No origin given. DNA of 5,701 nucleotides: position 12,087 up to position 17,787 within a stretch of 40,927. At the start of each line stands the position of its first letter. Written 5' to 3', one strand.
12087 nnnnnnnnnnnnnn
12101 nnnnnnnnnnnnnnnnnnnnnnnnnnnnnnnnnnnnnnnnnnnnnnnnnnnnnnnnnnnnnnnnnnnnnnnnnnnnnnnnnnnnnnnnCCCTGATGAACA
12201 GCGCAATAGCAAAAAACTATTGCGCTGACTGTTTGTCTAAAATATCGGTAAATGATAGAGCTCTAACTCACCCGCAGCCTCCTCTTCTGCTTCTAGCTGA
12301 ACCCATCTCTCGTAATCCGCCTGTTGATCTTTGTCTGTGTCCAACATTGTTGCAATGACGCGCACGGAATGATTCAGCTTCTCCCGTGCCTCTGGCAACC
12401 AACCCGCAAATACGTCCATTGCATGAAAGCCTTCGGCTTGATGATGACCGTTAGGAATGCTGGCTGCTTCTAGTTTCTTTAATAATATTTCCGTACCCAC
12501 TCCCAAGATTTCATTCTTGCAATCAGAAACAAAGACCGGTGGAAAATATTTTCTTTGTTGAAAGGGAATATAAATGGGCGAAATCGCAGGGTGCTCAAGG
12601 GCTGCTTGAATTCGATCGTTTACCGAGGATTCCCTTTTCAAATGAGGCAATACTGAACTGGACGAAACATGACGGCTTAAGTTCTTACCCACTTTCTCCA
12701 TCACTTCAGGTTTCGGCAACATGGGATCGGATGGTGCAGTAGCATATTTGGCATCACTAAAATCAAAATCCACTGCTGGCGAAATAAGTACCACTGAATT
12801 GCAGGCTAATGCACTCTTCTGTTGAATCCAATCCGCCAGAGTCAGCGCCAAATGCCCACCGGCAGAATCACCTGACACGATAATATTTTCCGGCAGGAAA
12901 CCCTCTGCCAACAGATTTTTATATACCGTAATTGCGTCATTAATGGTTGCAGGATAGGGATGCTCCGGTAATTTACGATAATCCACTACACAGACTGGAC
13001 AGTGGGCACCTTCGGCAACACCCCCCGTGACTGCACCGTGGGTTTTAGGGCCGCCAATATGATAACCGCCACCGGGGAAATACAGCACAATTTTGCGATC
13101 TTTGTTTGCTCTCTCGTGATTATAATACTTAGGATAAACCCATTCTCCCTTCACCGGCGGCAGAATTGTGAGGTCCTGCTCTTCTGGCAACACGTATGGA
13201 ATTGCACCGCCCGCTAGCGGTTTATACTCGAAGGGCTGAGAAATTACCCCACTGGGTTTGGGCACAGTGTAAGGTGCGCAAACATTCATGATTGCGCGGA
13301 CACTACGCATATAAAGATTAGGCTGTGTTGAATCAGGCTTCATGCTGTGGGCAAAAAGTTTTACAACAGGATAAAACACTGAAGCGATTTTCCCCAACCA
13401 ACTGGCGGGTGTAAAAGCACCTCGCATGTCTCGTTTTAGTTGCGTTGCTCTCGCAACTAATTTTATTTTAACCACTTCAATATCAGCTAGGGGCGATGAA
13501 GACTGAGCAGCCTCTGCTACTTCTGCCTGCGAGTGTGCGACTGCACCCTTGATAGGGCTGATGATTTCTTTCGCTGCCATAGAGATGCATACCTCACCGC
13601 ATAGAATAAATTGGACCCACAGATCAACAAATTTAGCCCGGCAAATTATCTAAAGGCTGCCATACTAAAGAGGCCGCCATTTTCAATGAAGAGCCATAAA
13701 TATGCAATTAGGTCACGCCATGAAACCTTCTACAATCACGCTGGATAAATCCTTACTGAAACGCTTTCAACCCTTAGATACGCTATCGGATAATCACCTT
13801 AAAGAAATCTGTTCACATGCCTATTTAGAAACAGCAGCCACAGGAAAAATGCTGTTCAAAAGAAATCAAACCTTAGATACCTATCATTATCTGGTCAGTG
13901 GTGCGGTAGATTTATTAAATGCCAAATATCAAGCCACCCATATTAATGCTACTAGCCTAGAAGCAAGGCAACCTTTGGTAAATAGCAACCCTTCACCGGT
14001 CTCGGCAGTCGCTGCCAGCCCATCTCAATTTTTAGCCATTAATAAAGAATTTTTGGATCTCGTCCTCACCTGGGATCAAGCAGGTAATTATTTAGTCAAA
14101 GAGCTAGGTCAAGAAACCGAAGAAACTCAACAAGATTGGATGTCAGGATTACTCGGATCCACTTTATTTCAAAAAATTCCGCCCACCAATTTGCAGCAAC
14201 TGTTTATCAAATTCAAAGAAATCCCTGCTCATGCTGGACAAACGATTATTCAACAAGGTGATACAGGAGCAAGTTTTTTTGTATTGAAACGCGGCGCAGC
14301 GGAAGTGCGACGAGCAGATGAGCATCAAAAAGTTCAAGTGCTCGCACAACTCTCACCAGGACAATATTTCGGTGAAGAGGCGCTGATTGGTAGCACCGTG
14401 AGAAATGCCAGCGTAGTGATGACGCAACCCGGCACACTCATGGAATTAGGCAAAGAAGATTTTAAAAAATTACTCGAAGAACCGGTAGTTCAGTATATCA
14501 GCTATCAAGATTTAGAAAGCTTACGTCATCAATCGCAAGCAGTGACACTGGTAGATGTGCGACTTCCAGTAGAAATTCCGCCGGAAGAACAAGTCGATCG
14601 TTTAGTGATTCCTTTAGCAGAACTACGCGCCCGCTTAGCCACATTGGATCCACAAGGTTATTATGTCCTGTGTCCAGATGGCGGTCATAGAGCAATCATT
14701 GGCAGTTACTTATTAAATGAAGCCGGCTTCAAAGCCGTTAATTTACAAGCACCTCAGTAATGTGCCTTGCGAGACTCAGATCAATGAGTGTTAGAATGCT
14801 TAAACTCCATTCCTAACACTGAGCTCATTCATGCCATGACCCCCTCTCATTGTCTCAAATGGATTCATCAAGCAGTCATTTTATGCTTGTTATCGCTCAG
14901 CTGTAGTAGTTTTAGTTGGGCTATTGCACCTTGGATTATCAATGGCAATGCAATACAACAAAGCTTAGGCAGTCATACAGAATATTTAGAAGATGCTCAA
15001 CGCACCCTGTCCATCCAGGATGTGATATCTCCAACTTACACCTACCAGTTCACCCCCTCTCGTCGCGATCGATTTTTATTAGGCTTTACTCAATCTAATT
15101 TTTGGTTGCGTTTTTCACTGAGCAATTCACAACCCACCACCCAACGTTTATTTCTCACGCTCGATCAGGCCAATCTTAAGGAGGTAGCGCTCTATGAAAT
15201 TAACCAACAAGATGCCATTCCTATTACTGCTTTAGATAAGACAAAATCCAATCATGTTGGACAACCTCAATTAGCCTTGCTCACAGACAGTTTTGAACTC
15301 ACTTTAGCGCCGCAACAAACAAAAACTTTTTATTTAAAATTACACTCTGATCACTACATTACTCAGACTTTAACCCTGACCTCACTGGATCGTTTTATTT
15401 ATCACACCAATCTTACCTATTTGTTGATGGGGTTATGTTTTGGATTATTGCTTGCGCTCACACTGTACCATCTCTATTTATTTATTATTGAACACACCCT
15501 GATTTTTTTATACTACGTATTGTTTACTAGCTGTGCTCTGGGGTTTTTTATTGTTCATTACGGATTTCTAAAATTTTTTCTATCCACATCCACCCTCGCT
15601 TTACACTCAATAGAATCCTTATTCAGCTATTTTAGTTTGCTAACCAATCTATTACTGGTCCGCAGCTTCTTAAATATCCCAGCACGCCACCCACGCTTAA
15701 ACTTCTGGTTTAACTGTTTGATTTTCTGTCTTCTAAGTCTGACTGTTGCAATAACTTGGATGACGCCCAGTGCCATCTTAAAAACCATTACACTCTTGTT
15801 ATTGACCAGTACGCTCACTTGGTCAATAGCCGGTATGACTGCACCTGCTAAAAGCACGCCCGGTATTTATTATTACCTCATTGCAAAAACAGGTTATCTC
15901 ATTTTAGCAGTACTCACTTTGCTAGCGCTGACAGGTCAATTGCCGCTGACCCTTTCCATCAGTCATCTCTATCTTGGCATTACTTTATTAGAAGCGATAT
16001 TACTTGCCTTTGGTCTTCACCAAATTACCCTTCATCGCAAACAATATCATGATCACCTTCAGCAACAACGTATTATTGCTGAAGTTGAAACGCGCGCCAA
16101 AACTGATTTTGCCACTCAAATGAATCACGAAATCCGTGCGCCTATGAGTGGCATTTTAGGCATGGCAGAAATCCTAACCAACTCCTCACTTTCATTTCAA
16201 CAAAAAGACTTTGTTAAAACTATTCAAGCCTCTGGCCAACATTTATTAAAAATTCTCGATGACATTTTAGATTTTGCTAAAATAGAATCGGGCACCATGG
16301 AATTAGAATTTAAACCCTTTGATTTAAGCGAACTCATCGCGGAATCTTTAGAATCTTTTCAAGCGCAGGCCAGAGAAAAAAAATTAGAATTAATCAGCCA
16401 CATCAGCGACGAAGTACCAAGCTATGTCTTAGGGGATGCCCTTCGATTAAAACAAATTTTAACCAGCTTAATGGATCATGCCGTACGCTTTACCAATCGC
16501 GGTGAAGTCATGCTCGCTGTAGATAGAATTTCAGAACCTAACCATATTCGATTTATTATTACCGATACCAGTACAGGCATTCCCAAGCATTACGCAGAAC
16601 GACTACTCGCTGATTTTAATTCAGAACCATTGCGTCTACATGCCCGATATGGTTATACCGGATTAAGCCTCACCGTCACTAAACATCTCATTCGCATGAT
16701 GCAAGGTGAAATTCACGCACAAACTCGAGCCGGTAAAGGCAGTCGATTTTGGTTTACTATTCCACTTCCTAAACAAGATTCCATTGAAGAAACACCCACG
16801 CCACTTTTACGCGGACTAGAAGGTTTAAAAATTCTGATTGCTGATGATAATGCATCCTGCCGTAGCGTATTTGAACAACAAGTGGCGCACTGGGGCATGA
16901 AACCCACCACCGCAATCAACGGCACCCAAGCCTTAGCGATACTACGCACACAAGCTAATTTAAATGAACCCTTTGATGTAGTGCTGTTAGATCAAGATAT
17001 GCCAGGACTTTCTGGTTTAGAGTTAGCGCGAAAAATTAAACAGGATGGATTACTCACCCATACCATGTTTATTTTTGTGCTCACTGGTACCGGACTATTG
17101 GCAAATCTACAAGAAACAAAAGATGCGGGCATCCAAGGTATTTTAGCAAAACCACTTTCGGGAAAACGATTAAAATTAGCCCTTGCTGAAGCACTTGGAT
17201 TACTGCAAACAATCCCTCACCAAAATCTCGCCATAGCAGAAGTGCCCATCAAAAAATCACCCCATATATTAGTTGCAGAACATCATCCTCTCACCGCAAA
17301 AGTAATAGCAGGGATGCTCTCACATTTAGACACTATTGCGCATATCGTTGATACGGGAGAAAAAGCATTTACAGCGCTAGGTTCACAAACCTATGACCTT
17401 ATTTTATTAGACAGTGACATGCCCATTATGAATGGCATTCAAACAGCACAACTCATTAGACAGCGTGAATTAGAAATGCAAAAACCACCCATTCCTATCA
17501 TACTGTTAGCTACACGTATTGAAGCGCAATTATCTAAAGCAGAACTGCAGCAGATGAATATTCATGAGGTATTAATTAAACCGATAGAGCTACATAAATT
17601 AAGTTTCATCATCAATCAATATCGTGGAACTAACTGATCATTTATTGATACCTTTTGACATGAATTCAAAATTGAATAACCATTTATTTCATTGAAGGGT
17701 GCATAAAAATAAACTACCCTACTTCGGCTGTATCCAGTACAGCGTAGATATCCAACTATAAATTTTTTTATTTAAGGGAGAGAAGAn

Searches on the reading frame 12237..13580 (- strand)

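Call 39: search_protein_families(library=pfam, proteins=[window:12237-13580:-], max_evalue=0.001)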
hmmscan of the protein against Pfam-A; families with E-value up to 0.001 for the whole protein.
window:12237-13580:- (447 aa): 3 families
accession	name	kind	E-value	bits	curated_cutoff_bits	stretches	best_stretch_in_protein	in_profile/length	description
PF07859.19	Abhydrolase_3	-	2.3e-32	112.9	25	1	165-376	1-195/210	alpha/beta hydrolase fold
PF10340.15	Say1_Mug180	-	4.4e-09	36.1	21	1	151-278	111-243/374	Steryl acetyl hydrolase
PF20434.5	BD-FAE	-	1.1e-07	32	26.8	1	153-249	4-107/215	BD-FAE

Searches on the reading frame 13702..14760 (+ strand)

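Call 39: search_protein_families(library=pfam, proteins=[window:13702-14760:+], max_evalue=0.001)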
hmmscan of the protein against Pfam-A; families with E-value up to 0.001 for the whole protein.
window:13702-14760:+ (352 aa): 1 family
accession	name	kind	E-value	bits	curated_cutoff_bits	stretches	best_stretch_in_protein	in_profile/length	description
PF00027.35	cNMP_binding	-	2.4e-26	92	27.5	2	177-260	5-88/89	Cyclic nucleotide-binding domain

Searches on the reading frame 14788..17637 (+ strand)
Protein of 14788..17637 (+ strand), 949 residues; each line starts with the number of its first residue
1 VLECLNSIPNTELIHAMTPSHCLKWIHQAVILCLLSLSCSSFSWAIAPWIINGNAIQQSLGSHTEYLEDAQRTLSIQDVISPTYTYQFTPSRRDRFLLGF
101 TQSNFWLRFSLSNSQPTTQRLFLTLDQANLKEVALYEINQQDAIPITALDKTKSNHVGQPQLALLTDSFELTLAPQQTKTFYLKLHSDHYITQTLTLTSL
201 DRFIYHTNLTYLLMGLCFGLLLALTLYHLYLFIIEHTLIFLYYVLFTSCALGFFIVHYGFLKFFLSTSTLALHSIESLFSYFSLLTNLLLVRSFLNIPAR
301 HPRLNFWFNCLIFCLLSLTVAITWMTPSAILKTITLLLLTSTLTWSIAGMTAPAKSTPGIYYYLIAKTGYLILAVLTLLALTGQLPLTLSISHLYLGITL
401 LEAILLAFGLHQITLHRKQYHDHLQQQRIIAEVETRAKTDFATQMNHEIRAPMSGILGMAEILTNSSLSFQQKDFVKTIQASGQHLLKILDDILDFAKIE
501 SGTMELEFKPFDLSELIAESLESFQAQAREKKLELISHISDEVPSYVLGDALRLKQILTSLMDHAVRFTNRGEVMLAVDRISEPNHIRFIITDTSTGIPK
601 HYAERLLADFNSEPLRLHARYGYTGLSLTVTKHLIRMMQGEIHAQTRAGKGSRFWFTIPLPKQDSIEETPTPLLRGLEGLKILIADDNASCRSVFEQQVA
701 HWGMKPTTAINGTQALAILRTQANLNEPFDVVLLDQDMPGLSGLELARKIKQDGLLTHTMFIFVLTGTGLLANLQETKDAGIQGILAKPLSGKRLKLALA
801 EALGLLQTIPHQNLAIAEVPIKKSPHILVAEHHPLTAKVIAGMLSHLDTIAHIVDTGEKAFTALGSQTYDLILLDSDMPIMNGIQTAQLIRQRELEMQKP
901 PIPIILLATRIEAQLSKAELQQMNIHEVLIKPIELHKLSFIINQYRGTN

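Call 39: search_protein_families(library=pfam, proteins=[window:14788-17637:+], max_evalue=0.001)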
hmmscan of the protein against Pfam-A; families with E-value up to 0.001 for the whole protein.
window:14788-17637:+ (949 aa): 5 families
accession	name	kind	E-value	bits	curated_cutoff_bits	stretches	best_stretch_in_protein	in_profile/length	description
PF00072.30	Response_reg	-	1.1e-35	122.6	30.2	2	682-799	1-110/111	Response regulator receiver domain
PF07696.17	7TMR-DISMED2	-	1.6e-22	80.4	22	1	62-198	2-135/136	7TMR-DISM extracellular 2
PF07695.17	7TMR-DISM_7TM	-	3.4e-19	70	29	1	211-410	2-202/205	7TM diverse intracellular signalling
PF02518.31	HATPase_c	-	1.4e-18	67.8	26.4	1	549-661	1-110/111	Histidine kinase-, DNA gyrase B-, and HSP90-like ATPase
PF00512.31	HisKA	-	2.5e-18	66.3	26.9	1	437-502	1-66/66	His Kinase A (phospho-acceptor) domain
